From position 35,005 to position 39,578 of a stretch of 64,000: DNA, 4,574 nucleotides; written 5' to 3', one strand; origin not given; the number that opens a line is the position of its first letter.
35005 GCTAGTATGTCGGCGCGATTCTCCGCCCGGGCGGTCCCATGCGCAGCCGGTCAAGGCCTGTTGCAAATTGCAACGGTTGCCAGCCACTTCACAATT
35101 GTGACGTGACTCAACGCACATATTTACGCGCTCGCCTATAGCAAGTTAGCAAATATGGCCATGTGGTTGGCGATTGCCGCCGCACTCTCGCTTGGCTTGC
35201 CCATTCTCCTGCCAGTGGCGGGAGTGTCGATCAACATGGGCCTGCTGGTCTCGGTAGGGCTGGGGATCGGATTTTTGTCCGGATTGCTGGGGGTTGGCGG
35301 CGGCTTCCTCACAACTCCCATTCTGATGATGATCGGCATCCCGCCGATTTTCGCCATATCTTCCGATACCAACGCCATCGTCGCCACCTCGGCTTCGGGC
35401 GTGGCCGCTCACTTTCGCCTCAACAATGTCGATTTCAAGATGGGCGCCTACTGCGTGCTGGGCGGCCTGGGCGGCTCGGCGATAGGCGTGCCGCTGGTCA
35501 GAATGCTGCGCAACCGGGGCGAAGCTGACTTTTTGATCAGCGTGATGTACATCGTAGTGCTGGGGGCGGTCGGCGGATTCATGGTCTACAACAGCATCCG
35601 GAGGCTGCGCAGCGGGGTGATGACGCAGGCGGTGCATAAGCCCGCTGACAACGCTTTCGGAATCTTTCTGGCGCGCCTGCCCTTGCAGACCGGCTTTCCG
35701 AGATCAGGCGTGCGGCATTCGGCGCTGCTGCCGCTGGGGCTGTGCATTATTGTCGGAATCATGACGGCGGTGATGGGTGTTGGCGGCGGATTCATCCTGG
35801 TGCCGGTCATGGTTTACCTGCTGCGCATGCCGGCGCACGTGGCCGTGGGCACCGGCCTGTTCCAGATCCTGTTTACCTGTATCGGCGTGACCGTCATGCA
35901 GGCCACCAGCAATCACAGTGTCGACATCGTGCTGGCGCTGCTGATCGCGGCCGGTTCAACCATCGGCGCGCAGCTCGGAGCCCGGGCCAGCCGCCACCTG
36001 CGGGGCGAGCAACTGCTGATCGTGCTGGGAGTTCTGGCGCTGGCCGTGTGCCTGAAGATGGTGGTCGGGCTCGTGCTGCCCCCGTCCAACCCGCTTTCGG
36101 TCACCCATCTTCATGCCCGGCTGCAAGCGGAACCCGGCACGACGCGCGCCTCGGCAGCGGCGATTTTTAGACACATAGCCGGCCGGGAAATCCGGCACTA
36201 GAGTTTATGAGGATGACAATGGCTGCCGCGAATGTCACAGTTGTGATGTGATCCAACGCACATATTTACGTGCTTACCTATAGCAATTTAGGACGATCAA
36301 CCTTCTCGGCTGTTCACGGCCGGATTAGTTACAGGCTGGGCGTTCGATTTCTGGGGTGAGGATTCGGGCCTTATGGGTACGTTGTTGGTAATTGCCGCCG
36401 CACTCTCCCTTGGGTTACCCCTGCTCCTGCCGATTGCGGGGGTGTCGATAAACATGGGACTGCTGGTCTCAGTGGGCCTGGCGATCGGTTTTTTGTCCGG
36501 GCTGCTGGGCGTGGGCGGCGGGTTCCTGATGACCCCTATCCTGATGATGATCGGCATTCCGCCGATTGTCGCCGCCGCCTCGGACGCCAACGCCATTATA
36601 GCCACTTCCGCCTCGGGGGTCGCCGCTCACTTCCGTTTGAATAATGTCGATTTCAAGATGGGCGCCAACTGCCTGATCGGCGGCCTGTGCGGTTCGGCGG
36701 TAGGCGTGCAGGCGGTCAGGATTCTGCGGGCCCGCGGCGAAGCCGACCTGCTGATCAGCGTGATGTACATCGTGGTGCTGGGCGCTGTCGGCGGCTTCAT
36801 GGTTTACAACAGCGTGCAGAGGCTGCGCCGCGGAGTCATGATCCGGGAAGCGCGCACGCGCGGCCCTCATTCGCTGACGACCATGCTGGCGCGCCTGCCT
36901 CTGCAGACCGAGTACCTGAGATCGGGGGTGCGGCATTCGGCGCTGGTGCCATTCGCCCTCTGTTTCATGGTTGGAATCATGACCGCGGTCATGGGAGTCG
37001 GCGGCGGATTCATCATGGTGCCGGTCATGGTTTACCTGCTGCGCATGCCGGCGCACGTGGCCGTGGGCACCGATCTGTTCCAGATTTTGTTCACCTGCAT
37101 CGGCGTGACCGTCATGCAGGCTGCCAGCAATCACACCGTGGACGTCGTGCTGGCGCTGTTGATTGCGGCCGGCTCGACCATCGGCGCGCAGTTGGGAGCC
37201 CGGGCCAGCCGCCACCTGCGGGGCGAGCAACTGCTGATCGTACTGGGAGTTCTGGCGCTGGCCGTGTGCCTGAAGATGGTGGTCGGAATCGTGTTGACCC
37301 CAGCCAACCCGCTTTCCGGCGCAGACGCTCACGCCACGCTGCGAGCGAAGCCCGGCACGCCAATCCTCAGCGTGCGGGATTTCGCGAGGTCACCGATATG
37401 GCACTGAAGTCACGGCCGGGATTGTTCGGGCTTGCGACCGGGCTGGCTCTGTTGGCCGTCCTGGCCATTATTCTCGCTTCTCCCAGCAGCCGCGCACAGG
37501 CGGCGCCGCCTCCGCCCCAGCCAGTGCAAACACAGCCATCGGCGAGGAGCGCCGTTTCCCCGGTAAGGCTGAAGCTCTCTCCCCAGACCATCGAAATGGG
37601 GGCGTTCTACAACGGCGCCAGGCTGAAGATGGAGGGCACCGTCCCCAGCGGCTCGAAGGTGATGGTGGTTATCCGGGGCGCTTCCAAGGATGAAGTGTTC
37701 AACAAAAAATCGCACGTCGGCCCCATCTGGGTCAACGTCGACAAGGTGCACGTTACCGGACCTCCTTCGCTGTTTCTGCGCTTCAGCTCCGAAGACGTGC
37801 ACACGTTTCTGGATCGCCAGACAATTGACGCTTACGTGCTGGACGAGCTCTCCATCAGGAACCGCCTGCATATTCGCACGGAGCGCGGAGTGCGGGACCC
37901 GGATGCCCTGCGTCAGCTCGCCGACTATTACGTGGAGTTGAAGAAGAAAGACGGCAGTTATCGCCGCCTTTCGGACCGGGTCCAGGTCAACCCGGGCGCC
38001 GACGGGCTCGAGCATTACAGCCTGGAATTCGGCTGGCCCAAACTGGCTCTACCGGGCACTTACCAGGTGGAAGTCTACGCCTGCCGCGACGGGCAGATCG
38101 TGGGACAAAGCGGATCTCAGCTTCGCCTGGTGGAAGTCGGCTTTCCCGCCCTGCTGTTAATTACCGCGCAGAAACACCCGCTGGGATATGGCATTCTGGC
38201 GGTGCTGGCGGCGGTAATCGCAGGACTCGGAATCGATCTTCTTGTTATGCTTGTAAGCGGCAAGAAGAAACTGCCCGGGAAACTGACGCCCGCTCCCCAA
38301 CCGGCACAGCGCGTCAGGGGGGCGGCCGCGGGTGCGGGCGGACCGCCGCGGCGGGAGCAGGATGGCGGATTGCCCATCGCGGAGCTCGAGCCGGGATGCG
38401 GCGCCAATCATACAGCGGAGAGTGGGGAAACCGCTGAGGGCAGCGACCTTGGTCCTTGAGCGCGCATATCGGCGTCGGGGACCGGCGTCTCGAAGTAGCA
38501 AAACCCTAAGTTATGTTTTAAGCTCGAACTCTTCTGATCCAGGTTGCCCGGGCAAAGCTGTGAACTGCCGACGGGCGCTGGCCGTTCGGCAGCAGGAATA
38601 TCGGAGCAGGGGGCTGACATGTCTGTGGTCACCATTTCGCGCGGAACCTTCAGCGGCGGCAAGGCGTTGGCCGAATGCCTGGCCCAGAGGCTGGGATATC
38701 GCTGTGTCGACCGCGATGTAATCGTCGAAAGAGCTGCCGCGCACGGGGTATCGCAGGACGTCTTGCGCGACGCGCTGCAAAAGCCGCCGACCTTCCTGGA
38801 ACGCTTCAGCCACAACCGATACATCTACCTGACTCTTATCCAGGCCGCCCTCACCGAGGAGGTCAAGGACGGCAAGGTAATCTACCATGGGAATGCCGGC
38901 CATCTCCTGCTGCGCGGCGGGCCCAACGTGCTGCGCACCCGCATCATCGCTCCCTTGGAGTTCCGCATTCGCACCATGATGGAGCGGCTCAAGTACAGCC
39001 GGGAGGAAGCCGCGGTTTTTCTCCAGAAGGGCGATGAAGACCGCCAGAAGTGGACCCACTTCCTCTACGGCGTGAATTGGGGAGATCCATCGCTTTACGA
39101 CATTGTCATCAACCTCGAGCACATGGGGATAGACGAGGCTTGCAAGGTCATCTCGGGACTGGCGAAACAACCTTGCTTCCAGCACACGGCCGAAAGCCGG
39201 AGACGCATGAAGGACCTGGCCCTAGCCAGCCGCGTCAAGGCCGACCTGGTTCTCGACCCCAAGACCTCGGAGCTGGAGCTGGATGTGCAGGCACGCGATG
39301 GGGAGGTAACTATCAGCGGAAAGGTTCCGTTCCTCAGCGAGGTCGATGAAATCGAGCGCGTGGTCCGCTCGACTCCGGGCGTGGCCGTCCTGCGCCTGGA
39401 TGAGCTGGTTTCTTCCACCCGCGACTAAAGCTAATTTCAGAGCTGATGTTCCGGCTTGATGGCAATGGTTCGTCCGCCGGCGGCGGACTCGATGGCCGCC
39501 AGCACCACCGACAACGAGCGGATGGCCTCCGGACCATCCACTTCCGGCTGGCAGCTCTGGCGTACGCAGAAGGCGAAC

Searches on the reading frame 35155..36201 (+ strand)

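Call 67: search_protein_families(library=pfam, proteins=[window:35155-36201:+], max_evalue=0.00001)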
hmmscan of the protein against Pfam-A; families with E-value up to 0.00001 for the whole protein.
window:35155-36201:+ (348 aa): 1 family
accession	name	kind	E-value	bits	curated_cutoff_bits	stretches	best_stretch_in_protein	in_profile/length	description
PF01925.25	TauE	-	7.8e-44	150.6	32.6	1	32-302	2-237/237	Sulfite exporter TauE/SafE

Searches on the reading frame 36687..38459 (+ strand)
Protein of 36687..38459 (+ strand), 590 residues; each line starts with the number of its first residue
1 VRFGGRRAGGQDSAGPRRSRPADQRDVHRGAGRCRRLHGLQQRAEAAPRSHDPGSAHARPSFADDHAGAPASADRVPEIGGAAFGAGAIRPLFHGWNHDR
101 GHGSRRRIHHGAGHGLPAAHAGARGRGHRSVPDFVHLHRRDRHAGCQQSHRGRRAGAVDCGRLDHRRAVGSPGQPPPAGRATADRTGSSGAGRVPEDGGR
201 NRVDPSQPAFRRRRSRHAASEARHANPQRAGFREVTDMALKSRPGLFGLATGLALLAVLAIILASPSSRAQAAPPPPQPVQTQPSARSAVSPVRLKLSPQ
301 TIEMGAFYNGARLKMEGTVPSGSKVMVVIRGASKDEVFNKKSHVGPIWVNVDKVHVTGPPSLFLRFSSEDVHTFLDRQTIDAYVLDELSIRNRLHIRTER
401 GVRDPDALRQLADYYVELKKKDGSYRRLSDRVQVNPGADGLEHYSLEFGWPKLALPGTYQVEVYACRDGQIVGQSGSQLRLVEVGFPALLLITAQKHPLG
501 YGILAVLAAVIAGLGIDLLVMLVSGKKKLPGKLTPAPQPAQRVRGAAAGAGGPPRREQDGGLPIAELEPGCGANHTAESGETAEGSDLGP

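Call 67: search_protein_families(library=pfam, proteins=[window:36687-38459:+], max_evalue=0.00001)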
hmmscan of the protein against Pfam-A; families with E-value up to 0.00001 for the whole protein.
window:36687-38459:+ (590 aa): 1 family
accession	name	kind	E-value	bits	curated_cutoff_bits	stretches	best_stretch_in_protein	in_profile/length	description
PF09608.15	Alph_Pro_TM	-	2.5e-39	135.8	24.5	1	293-519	2-224/227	Putative transmembrane protein (Alph_Pro_TM)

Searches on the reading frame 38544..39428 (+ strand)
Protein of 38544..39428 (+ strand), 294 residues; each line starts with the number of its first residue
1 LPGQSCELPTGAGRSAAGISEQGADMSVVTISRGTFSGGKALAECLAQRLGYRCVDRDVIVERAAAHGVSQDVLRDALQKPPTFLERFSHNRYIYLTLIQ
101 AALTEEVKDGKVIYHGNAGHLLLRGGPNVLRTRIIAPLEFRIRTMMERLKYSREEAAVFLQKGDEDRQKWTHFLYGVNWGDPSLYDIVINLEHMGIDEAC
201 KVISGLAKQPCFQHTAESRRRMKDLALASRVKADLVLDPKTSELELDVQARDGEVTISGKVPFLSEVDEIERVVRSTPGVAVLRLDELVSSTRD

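Call 67: search_protein_families(library=pfam, proteins=[window:38544-39428:+], max_evalue=0.00001)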
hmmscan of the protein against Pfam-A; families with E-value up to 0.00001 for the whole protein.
window:38544-39428:+ (294 aa): 2 families
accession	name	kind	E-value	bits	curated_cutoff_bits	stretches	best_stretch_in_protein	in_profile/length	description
PF13189.12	Cytidylate_kin2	-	1.4e-38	133.3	28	1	28-193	1-176/176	Cytidylate kinase-like family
PF04972.22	BON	-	6.6e-10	39.6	27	1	224-281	2-59/69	BON domain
